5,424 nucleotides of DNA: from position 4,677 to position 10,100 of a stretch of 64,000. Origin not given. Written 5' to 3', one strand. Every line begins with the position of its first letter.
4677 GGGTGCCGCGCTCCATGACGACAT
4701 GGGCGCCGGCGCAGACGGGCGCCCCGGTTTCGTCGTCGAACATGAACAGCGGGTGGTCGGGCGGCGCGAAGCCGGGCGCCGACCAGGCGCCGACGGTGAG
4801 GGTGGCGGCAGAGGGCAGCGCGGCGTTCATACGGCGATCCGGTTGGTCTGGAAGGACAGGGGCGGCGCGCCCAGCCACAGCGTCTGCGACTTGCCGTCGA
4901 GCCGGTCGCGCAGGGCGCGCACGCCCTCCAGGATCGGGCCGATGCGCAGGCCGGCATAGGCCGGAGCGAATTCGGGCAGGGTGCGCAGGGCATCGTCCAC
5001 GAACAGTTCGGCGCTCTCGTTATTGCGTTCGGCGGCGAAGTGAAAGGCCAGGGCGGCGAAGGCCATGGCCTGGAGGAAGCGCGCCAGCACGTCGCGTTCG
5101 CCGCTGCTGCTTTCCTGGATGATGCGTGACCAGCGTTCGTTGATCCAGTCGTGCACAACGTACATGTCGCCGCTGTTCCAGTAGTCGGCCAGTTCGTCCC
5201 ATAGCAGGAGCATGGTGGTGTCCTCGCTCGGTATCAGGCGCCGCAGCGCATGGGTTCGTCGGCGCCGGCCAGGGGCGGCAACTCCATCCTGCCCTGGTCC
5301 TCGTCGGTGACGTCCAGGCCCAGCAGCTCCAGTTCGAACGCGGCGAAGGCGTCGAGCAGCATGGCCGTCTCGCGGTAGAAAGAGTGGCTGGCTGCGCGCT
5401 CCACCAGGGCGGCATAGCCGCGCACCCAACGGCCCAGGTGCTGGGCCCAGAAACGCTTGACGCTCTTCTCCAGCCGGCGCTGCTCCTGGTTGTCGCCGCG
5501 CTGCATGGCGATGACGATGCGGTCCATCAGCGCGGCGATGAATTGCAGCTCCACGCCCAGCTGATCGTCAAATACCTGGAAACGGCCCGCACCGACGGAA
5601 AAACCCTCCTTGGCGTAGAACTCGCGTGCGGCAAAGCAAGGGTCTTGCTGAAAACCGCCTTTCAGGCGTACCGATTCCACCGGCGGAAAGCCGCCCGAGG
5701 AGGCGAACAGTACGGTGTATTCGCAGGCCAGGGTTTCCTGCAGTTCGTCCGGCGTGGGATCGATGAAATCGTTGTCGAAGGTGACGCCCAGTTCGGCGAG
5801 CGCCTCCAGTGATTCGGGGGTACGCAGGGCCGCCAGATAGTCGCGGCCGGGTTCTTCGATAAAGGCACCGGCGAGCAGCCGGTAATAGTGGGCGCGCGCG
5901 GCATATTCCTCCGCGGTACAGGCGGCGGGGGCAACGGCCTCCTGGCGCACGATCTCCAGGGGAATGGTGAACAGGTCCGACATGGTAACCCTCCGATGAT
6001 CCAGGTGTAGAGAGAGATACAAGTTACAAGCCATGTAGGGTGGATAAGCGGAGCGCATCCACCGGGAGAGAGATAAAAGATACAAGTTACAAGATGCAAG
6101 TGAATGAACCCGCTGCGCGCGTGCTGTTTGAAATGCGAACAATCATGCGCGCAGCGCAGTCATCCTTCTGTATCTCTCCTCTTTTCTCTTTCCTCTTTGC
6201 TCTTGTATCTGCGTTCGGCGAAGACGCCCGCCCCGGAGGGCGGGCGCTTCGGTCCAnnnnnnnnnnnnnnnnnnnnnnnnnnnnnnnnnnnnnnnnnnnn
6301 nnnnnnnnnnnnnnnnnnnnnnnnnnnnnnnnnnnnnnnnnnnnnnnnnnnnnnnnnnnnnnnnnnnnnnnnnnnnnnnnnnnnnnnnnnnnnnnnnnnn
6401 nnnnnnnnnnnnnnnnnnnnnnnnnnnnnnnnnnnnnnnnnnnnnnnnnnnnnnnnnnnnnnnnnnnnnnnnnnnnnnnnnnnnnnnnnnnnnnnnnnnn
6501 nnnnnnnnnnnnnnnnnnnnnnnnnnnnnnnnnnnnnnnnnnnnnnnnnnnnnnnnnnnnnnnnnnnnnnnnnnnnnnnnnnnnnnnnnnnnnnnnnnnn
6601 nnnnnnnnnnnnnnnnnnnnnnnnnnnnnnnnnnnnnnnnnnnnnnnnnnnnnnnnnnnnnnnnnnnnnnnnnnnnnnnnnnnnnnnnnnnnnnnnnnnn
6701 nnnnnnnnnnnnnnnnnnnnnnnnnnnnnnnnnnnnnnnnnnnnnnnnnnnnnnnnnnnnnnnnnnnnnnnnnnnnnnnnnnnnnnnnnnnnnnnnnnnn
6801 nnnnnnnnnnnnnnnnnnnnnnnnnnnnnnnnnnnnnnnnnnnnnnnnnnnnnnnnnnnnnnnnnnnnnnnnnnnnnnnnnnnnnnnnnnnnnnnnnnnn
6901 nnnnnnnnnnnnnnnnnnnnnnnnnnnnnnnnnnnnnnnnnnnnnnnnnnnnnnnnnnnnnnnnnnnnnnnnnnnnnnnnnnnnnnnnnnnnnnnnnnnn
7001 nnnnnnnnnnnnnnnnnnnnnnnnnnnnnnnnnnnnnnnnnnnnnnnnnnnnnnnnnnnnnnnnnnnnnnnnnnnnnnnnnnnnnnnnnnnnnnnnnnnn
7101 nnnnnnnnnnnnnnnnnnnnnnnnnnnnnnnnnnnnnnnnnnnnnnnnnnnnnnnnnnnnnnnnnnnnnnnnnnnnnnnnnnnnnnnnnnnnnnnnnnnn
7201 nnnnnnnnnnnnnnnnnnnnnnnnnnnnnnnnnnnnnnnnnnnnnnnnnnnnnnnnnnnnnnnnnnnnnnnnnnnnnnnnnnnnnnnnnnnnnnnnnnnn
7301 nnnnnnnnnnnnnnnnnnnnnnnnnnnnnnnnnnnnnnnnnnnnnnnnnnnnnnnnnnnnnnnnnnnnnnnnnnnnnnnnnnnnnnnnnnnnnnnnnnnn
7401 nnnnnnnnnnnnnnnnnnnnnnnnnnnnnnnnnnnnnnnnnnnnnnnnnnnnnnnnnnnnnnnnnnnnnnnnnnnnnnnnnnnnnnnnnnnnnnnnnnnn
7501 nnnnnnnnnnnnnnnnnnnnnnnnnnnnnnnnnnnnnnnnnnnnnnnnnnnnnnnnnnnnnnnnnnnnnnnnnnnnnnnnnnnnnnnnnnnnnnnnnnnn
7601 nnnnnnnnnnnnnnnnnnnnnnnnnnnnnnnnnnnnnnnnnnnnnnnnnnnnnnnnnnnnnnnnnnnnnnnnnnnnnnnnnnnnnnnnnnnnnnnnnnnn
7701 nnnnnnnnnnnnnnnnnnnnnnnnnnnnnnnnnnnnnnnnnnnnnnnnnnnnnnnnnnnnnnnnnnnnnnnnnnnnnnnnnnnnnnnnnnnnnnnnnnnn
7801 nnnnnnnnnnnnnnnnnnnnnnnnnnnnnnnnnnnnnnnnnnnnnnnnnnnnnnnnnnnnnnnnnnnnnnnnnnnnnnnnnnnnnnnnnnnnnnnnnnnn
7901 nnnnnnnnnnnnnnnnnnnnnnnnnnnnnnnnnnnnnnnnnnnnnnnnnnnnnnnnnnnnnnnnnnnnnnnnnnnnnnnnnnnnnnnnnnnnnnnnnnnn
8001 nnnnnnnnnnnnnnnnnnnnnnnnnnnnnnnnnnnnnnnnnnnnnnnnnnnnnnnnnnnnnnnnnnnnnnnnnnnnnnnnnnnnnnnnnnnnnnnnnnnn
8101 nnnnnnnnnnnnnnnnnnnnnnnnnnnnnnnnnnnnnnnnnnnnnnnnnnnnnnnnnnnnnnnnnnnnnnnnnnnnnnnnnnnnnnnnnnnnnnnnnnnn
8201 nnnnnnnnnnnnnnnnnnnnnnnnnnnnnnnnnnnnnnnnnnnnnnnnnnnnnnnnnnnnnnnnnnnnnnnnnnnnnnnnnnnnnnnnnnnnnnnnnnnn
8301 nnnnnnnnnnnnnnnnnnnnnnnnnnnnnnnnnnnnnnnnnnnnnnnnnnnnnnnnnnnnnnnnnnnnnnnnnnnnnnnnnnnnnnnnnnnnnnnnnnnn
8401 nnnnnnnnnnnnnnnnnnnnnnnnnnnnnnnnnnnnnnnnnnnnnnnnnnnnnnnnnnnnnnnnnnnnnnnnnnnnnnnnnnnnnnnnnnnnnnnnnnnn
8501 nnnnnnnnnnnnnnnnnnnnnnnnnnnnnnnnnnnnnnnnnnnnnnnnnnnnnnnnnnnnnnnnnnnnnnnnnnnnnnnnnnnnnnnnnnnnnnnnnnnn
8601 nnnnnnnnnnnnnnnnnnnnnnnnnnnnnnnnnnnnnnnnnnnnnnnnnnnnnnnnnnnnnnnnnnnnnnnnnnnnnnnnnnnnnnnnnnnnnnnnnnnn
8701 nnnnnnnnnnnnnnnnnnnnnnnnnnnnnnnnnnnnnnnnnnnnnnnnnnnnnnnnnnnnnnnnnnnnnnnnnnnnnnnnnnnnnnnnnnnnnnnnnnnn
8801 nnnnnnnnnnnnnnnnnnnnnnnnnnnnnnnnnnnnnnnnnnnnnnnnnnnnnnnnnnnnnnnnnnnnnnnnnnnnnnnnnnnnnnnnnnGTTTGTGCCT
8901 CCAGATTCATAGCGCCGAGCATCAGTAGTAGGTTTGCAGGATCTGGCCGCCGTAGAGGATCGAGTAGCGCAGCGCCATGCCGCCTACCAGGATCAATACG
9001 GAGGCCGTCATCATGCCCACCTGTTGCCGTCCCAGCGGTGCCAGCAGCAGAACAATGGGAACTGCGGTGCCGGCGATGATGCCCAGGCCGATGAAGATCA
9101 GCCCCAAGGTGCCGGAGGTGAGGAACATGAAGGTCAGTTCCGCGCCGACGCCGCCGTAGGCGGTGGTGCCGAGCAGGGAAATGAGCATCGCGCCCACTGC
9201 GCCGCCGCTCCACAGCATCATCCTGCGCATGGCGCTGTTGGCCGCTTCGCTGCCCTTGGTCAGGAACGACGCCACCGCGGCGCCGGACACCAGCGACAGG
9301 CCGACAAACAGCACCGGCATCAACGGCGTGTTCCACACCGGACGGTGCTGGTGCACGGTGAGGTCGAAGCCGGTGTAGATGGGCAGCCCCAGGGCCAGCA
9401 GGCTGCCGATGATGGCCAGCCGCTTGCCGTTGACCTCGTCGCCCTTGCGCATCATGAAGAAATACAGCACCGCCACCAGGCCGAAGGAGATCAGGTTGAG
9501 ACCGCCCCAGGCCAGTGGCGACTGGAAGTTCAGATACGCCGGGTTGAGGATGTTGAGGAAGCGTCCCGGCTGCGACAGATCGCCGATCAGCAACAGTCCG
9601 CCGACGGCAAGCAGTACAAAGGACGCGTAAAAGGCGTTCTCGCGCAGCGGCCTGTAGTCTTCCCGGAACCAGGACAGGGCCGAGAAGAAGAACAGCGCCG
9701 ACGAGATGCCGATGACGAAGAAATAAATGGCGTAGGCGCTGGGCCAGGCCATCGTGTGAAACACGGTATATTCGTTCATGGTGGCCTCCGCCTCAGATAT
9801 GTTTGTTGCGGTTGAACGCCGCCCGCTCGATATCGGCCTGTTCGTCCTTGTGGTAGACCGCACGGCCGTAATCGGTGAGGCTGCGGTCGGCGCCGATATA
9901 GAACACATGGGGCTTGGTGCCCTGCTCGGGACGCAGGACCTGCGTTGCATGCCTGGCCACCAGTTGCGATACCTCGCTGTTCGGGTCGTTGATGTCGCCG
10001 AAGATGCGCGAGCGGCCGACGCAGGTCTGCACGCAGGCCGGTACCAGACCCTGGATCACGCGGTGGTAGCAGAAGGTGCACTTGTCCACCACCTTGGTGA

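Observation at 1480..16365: Uncharacterised Mo-bisPGD enzyme locus: ttr/srd-like B-C-A gene order, aio/arx-like binding-protein + kinase + sigma54 control, inside an arsenic island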

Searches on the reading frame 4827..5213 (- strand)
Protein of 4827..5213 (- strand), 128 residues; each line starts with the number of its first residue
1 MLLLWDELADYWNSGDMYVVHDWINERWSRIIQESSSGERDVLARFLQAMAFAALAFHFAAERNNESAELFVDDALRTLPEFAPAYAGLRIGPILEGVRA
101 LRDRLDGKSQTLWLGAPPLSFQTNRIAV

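Call 20: search_protein_families(library=pfam, proteins=[window:4827-5213:-], max_evalue=0.1)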
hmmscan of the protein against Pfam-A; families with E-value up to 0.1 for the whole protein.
window:4827-5213:- (128 aa): 2 families
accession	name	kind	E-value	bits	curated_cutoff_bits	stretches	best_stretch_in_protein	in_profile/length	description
PF03745.19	DUF309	-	0.00015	21.8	27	1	8-68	4-56/59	Domain of unknown function (DUF309)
PF13558.12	SbcC_Walker_B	-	0.0034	18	27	1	26-78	24-75/90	SbcC/RAD50-like, Walker B motif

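Call 21: search_protein_families(library=ncbifam, proteins=[window:4827-5213:-], max_evalue=0.01)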
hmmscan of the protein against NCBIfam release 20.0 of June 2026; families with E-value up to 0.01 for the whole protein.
window:4827-5213:- (128 aa): 0 families

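Call 57: search_solved_structures(query=A1, max_evalue=1)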
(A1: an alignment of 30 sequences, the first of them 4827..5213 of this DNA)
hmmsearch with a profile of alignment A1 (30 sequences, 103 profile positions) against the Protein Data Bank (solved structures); distinct sequences matched with E-value up to 1: 3.
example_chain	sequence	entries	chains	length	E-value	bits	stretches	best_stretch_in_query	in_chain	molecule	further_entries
9dbf_A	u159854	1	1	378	0.012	18.9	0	16-56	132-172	Tet4 Variant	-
9dbd_A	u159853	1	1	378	0.04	17.2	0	16-56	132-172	Tet4 Variant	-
8bf9_B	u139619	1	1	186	0.16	15.3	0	45-78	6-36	Translocon-associated protein subunit beta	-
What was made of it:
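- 4827..5213 (-): E: conserved 128-aa cytoplasmic protein of unknown function, with a weak DUF309 match. No PDB relative was found (call 57).
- Tried and rejected: E has no PDB relative (call 57).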

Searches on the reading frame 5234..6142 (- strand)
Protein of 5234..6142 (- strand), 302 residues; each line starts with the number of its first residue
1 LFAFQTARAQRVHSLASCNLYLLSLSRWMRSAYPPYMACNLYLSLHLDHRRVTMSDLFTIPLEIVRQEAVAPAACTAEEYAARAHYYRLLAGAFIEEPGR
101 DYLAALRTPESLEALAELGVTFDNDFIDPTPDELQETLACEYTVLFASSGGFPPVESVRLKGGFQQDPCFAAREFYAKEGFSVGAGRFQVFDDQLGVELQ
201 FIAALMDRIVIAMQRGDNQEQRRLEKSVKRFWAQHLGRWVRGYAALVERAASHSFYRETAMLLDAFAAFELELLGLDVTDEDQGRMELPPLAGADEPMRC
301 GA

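Call 3: search_protein_families(library=pfam, proteins=[window:5234-6142:-])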
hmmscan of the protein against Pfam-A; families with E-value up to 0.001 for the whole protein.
window:5234-6142:- (302 aa): 1 family
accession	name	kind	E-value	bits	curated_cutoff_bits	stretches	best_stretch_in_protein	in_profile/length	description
PF02613.20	Nitrate_red_del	-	1e-15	58.4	22.2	1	128-241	20-132/136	Nitrate reductase delta subunit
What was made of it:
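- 5234..5983 (-): D: TorD/NarJ-type maturation chaperone, 249 aa. Pfam Nitrate_red_del, E 1e-15 (call 3).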

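Call 5: search_protein_families(library=ncbifam, proteins=[window:5234-6142:-], max_evalue=0.00001)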
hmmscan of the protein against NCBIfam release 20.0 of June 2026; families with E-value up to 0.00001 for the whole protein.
window:5234-6142:- (302 aa): 1 family
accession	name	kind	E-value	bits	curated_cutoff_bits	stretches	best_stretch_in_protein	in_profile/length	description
TIGR03482.1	DMSO_red_II_cha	subfamily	4.5e-08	33.3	152.3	1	82-273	1-191/197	DMSO reductase family type II enzyme chaperone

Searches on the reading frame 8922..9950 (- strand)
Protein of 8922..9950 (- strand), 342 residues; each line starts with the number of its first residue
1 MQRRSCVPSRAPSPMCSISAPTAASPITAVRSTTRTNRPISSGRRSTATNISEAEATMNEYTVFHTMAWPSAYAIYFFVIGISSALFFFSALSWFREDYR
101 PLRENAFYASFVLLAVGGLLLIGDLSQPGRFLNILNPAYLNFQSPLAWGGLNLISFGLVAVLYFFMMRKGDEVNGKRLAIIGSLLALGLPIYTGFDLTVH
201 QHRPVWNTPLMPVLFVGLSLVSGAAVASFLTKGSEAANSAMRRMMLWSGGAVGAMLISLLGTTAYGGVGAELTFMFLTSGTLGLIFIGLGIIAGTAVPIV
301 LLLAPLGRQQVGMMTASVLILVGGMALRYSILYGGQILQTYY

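Call 3: search_protein_families(library=pfam, proteins=[window:8922-9950:-])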
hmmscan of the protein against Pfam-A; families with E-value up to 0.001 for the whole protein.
window:8922-9950:- (342 aa): 1 family
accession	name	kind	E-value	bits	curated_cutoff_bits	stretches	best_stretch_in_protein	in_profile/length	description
PF03916.19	NrfD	-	2.2e-33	116.7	25.8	1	66-337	8-310/313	Polysulphide reductase, NrfD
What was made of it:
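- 8922..9779 (-): C: NrfD/PsrC-type haem-free membrane anchor, 285 aa; the presumed quinone site. Pfam NrfD, E 2e-33 (call 3).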

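Call 5: search_protein_families(library=ncbifam, proteins=[window:8922-9950:-], max_evalue=0.00001)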
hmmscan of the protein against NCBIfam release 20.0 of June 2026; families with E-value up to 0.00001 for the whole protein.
window:8922-9950:- (342 aa): 2 families
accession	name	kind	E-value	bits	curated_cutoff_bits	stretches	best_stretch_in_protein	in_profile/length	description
NF011568.0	PRK14992.1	equivalog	2.4e-13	50.2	314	1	67-334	17-287/341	tetrathionate reductase subunit TtrC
TIGR03148.1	cyt_nit_nrfD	equivalog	1.2e-11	44.4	347.6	1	176-337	142-313/316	cytochrome c nitrite reductase subunit NrfD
